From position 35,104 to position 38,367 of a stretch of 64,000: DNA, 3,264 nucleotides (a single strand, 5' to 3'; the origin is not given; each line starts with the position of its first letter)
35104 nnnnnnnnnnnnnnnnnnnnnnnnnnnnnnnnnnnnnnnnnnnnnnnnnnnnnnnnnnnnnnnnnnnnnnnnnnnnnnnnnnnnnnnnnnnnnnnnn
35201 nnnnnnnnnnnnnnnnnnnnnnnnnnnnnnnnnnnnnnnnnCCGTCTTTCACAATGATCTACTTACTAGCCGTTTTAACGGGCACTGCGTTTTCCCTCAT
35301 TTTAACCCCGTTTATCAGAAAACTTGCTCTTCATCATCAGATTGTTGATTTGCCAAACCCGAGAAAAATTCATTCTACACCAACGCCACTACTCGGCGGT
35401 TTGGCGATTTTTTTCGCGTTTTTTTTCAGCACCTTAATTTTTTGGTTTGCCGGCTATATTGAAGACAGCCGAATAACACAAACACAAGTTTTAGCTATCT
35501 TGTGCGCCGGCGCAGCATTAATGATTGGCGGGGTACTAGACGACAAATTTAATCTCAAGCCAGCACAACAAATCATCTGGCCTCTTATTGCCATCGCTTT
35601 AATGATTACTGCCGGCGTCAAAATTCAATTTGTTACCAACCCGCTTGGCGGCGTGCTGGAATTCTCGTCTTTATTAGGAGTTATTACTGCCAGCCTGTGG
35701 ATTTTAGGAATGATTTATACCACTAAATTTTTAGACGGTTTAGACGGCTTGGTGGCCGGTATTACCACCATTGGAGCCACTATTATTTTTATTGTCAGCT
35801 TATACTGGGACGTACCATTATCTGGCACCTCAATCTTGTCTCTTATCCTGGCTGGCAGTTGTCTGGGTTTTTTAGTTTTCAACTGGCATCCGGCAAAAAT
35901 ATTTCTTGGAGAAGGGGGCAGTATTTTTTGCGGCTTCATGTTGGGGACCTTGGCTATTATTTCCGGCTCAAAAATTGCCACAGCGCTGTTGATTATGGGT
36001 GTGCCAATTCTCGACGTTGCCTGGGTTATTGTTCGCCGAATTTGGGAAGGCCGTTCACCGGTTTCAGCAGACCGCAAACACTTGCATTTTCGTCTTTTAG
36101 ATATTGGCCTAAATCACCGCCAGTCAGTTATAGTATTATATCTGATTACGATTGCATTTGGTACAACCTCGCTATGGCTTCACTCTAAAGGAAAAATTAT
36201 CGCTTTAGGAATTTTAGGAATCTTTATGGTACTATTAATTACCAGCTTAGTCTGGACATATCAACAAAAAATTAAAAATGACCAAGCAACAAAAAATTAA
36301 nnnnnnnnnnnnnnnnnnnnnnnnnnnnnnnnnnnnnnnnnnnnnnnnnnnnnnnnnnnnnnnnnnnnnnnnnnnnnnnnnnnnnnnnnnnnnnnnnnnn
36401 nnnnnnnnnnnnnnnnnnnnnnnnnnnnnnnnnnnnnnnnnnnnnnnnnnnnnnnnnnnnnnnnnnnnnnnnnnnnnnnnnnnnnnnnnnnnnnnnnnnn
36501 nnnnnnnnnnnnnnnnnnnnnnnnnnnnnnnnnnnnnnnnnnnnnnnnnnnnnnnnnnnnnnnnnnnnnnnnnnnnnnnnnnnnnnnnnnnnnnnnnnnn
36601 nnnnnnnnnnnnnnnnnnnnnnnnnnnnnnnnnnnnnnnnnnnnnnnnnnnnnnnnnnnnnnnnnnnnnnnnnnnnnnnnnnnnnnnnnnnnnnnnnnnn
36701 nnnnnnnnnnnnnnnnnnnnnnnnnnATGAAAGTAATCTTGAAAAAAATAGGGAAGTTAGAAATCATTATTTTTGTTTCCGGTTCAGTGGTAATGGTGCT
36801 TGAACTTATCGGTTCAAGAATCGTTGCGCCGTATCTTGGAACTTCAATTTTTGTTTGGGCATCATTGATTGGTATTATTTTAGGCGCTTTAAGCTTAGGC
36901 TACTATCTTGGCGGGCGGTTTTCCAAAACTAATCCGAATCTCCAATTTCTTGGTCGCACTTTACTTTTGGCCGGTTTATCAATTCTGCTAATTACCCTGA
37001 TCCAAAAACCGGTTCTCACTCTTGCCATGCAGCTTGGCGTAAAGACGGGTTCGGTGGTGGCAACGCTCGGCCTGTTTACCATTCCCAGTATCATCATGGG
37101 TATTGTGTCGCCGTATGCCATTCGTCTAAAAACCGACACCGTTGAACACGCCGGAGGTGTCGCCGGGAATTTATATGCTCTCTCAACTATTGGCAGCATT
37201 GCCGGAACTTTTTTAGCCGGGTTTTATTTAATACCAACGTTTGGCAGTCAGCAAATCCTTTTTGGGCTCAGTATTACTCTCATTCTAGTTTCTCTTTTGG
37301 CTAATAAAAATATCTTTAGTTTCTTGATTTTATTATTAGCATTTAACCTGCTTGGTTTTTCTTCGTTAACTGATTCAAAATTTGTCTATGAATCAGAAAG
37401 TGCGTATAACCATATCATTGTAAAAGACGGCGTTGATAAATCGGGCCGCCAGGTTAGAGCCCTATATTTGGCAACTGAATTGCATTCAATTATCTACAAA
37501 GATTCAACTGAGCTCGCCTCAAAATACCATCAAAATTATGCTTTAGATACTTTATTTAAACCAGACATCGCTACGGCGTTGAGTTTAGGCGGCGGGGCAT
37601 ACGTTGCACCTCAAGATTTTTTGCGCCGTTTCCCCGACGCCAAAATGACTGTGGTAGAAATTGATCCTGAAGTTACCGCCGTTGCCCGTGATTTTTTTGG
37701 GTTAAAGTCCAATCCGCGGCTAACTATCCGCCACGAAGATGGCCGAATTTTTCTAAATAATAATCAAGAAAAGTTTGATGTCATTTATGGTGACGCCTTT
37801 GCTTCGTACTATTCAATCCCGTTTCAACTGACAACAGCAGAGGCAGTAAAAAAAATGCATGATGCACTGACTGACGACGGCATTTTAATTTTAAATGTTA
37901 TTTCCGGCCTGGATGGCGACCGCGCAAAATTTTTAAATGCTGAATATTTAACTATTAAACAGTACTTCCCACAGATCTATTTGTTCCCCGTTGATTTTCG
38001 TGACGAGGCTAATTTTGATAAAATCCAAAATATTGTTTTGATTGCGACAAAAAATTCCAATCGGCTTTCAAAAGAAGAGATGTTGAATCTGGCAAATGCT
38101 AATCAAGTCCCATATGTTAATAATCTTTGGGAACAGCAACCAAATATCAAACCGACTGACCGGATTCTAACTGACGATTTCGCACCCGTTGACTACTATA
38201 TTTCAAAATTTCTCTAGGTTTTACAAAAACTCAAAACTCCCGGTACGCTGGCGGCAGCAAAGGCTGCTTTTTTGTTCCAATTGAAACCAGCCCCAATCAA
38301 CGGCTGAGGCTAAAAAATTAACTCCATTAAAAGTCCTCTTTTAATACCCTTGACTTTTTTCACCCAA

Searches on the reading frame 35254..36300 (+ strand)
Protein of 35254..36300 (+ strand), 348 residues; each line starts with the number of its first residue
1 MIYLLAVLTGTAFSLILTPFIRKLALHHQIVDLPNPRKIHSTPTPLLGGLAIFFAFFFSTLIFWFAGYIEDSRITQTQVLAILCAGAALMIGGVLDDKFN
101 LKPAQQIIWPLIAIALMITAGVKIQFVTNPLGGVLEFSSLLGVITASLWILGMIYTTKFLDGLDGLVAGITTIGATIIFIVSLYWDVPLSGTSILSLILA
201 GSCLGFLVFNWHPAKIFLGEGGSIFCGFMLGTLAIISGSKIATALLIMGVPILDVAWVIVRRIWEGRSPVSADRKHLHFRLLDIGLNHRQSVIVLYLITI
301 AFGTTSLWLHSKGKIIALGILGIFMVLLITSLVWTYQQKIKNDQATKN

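Call 3: search_protein_families(library=pfam, proteins=[window:35254-36300:+], max_evalue=0.01)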
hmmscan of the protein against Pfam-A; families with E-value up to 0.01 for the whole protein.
window:35254-36300:+ (348 aa): 1 family
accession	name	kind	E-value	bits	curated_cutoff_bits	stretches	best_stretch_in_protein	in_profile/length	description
PF00953.26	Glycos_transf_4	-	2.2e-30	106.2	27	1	80-237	2-159/160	Glycosyl transferase family 4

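Call 49: search_protein_families(library=ncbifam, proteins=[window:35254-36300:+], max_evalue=0.00001)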
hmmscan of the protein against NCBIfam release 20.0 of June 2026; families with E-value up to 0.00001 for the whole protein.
window:35254-36300:+ (348 aa): 3 families
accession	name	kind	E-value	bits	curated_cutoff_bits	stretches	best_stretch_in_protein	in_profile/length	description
TIGR02380.1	ECA_wecA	exception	6.5e-35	120.9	326.05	1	15-328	12-326/346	UDP-N-acetylglucosamine--undecaprenyl-phosphate N-acetylglucosaminephosphotransferase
NF053644.1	MraY_archaea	equivalog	4.1e-22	79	450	1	105-304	152-337/340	pseudomurein biosynthesis MraY family phospho-N-acetylmuramoyl-pentapeptide-transferase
TIGR00445.1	mraY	equivalog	3.4e-13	49.8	192.05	1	17-263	8-270/321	phospho-N-acetylmuramoyl-pentapeptide-transferase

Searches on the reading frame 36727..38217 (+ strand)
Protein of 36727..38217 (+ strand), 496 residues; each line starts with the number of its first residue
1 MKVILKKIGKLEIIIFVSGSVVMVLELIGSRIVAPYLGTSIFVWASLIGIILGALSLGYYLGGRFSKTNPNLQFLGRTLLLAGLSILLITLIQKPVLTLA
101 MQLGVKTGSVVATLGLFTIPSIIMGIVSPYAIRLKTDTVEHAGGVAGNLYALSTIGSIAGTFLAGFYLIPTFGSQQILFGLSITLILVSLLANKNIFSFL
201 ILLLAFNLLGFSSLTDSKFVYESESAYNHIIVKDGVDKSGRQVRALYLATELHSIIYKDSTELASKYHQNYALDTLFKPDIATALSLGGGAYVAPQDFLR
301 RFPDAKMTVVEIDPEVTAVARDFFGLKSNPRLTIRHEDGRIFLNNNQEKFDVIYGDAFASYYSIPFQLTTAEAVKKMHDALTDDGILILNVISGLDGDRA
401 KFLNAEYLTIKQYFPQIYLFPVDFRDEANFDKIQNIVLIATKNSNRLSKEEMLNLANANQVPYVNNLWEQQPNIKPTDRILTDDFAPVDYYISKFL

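Call 49: search_protein_families(library=ncbifam, proteins=[window:36727-38217:+], max_evalue=0.00001)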
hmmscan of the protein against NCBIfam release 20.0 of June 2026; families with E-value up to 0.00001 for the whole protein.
window:36727-38217:+ (496 aa): 5 families
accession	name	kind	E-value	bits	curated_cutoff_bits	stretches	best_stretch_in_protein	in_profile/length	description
NF037959.1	MFS_SpdSyn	subfamily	4.3e-84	283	40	1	21-490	3-479/480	fused MFS/spermidine synthase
NF003380.0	PRK04457.1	equivalog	6.2e-19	68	304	1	241-404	28-192/265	polyamine aminopropyltransferase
NF002956.0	PRK03612.1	equivalog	6.5e-12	44.6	472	1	11-386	22-412/522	polyamine aminopropyltransferase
NF002010.0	PRK00811.1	equivalog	8.6e-11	41.6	260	1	276-417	74-217/287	polyamine aminopropyltransferase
TIGR00417.1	speE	equivalog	1.8e-07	30.7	249.55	1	284-393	76-188/271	spermidine synthase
